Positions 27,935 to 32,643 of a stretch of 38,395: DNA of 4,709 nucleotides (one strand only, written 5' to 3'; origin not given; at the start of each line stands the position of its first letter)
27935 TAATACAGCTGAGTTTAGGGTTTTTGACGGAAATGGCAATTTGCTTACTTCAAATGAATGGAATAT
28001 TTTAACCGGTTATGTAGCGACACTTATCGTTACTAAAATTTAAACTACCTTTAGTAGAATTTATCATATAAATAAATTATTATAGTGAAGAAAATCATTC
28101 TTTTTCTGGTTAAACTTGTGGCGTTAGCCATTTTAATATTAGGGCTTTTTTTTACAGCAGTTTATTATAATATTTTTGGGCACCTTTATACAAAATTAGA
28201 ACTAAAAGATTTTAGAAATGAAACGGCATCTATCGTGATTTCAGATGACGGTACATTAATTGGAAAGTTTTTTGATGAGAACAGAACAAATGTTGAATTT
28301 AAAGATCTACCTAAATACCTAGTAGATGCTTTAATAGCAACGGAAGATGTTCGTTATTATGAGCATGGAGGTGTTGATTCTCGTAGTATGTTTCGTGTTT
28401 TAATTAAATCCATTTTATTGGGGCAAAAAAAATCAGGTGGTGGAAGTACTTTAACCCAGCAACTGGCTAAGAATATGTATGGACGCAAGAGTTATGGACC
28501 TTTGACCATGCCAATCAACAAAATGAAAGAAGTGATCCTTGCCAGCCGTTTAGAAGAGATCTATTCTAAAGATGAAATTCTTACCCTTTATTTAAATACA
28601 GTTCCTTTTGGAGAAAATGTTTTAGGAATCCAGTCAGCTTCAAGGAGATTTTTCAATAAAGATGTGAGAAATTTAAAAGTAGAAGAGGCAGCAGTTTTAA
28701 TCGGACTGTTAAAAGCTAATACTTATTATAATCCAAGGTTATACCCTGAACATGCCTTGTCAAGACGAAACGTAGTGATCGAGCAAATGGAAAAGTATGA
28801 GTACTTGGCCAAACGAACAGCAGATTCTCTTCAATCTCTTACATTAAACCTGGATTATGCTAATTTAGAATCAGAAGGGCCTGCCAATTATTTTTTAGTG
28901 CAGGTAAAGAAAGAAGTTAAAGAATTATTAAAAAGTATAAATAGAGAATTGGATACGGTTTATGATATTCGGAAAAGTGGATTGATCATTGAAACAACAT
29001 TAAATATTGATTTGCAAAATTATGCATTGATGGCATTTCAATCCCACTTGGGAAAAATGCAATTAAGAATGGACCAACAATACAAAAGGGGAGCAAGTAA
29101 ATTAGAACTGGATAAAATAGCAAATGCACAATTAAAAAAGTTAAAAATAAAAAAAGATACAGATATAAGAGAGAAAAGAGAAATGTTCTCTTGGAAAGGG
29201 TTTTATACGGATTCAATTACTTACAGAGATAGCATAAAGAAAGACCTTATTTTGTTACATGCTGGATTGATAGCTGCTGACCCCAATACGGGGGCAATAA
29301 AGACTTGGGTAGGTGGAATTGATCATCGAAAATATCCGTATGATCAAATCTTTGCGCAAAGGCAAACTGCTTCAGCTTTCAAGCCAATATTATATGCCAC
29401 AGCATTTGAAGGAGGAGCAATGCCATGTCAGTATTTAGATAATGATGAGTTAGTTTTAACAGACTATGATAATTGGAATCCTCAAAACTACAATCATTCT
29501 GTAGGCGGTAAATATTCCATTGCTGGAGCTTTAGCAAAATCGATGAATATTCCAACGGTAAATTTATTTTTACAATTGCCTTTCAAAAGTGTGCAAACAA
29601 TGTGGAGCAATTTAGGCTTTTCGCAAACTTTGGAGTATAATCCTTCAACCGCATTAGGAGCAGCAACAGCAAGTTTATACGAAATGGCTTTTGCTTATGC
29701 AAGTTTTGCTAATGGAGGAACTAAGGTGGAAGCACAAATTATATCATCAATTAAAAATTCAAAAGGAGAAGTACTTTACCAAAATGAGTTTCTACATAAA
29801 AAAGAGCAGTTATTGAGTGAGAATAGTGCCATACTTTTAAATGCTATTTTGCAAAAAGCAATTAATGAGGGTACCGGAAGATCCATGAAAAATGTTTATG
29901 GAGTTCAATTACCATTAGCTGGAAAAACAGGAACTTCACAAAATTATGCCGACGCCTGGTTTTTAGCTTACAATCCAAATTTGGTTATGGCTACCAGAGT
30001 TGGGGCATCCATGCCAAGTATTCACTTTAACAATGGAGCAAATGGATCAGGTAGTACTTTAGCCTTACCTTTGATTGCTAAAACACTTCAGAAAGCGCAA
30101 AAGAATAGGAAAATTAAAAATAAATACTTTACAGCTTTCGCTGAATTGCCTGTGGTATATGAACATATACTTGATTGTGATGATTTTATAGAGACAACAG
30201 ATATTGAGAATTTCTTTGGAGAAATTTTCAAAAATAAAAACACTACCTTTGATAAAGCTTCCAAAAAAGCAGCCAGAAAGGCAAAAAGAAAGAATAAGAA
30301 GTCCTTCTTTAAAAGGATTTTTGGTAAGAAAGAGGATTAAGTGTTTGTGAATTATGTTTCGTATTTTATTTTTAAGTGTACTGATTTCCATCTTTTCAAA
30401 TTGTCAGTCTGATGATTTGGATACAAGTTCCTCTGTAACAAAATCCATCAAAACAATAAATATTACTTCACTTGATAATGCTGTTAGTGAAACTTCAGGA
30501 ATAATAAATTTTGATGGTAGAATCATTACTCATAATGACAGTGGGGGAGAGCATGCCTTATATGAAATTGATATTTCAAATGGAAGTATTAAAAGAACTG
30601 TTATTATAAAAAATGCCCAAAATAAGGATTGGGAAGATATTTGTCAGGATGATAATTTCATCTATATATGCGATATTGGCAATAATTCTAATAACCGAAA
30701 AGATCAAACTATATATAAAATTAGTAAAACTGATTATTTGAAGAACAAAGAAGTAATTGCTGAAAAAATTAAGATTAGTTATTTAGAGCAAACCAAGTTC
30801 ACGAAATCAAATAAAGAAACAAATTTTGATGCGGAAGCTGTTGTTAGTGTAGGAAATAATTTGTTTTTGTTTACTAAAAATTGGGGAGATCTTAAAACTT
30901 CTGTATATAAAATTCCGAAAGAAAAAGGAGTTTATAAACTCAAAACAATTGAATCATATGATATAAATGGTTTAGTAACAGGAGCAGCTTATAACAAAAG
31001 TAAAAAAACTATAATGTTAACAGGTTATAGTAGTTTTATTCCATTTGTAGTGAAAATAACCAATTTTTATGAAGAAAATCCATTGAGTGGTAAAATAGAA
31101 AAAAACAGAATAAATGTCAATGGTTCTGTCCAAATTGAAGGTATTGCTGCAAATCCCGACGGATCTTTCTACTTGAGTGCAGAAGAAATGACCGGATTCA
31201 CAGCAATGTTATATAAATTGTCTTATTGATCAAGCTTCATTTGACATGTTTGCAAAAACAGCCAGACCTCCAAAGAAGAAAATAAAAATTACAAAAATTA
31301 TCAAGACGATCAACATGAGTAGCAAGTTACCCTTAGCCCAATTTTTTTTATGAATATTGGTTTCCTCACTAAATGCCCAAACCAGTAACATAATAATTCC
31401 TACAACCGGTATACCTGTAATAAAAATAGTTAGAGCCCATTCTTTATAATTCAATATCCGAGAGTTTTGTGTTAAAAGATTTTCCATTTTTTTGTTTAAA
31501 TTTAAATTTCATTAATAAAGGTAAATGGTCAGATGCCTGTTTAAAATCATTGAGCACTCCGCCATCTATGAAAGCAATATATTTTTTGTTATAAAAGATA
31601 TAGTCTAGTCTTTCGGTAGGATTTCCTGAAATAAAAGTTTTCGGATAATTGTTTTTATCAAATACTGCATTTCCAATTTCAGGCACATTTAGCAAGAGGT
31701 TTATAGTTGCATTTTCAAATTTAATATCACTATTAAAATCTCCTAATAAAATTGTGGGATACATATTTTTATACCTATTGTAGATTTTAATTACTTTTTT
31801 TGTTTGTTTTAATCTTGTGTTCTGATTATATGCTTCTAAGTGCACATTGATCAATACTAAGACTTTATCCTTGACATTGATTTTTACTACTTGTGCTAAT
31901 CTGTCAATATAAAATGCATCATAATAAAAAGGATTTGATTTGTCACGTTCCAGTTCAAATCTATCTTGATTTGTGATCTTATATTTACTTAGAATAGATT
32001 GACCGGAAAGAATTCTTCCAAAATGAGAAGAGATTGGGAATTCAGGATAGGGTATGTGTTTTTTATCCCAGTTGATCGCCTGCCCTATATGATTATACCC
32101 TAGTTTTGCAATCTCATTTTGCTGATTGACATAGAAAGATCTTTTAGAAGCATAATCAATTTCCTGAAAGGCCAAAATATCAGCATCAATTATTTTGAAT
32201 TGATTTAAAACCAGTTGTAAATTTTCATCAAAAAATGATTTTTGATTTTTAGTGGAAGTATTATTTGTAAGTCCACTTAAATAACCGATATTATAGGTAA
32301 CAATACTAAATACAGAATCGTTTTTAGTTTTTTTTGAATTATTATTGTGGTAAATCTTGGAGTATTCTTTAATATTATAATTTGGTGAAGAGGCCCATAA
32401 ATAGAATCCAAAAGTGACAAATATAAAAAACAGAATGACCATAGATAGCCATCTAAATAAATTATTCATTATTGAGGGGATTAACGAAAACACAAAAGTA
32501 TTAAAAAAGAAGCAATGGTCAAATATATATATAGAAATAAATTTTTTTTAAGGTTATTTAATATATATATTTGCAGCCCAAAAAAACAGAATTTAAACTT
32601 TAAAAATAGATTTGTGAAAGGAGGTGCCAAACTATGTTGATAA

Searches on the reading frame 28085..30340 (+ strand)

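Call 6: search_protein_families(library=pfam, proteins=[window:28085-30340:+])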
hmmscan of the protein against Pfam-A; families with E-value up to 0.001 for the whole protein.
window:28085-30340:+ (751 aa): 2 families
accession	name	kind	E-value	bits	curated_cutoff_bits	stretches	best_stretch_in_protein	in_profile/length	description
PF00912.28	Transgly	-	2.9e-55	186.9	27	1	56-235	2-177/178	Transglycosylase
PF00905.27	Transpeptidase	-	3.3e-23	82.8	22.1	1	396-631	4-266/299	Penicillin binding protein transpeptidase domain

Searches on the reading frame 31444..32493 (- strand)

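Call 6: search_protein_families(library=pfam, proteins=[window:31444-32493:-])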
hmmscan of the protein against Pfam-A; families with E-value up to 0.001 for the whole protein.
window:31444-32493:- (349 aa): 2 families
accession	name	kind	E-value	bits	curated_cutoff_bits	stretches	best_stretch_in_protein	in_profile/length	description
PF03372.29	Exo_endo_phos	-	1.2e-14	55.1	24.5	1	66-323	2-225/225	Endonuclease/Exonuclease/phosphatase family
PF22669.2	Exo_endo_phos2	-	0.00082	19.4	27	0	92-268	14-192/288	Endonuclease/Exonuclease/phosphatase family 2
